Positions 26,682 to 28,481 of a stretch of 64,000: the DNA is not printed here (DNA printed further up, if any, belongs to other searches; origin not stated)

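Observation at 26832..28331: Single polypeptide fusing a [NiFe]-hydrogenase small subunit to an [FeFe]-hydrogenase H-cluster-like domain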

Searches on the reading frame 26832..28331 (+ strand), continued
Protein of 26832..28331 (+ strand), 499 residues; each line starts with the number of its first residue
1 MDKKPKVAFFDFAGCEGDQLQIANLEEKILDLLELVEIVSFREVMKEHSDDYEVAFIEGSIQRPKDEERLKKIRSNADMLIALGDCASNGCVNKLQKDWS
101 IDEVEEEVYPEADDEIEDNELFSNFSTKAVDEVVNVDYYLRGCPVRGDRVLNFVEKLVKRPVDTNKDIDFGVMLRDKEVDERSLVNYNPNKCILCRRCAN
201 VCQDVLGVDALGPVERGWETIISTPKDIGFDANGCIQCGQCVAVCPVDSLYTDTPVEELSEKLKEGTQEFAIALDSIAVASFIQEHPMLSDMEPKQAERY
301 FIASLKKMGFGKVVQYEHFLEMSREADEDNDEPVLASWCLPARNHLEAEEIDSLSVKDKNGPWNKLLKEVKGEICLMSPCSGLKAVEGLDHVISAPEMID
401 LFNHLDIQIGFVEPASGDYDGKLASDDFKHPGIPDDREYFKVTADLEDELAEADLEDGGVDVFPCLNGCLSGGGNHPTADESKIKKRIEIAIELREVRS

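Call 65: search_protein_families(library=pfam, proteins=[L004:8114-8608:+, L004:8621-9043:+, L004:9036-9392:+, L004:9404-10204:+, L010:546-1319:-, L010:1453-2568:+, L010:2837-3376:-, L010:4398-4937:-, L010:6169-6906:+], max_evalue=0.00001)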
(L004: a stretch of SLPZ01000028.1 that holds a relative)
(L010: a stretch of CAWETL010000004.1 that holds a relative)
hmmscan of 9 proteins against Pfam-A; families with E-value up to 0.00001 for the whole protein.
L004:8114-8608:+ (164 aa): 1 family
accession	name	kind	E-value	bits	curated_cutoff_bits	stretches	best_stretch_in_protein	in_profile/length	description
PF01750.23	HycI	-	5.4e-30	104.3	23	1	37-158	2-128/130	Hydrogenase maturation protease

L004:8621-9043:+ (140 aa): 0 families

L004:9036-9392:+ (118 aa): 1 family
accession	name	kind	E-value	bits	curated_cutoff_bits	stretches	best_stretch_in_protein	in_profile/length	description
PF01155.25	HypA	-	4.3e-28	98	28.9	1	1-111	1-111/112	Hydrogenase/urease nickel incorporation, metallochaperone, hypA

L004:9404-10204:+ (266 aa): 1 family
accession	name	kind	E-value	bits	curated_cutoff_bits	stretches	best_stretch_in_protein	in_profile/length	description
PF02492.25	cobW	-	9.7e-25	87.6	20.7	1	79-239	3-179/180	CobW/HypB/UreG, nucleotide-binding domain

L010:546-1319:- (257 aa): 1 family
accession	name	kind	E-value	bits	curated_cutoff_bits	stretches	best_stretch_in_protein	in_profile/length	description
PF00571.33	CBS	-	2.7e-22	79.3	24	2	197-248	2-54/57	CBS domain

L010:1453-2568:+ (371 aa): 1 family
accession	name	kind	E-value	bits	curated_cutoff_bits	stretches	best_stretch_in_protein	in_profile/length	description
PF00155.27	Aminotran_1_2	-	3.1e-39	135.6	19.7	1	43-352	27-346/361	Aminotransferase class I and II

L010:2837-3376:- (179 aa): 0 families

L010:4398-4937:- (179 aa): 1 family
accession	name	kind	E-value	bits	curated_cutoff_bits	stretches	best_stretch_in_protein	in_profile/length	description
PF01965.30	DJ-1_PfpI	-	4.9e-51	173.3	26.6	1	6-172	2-164/165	DJ-1/PfpI family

L010:6169-6906:+ (245 aa): 3 families
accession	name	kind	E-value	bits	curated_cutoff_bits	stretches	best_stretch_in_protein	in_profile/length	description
PF06195.18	DUF996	-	3.4e-26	92.5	31.3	1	50-193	1-138/138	Protein of unknown function (DUF996)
PF06157.16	DUF973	-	2.2e-07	30.8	26.4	1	19-216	30-210/309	Protein of unknown function (DUF973)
PF13240.11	Zn_Ribbon_1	-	5.7e-06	26.4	25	1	223-245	1-23/23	zinc-ribbon domain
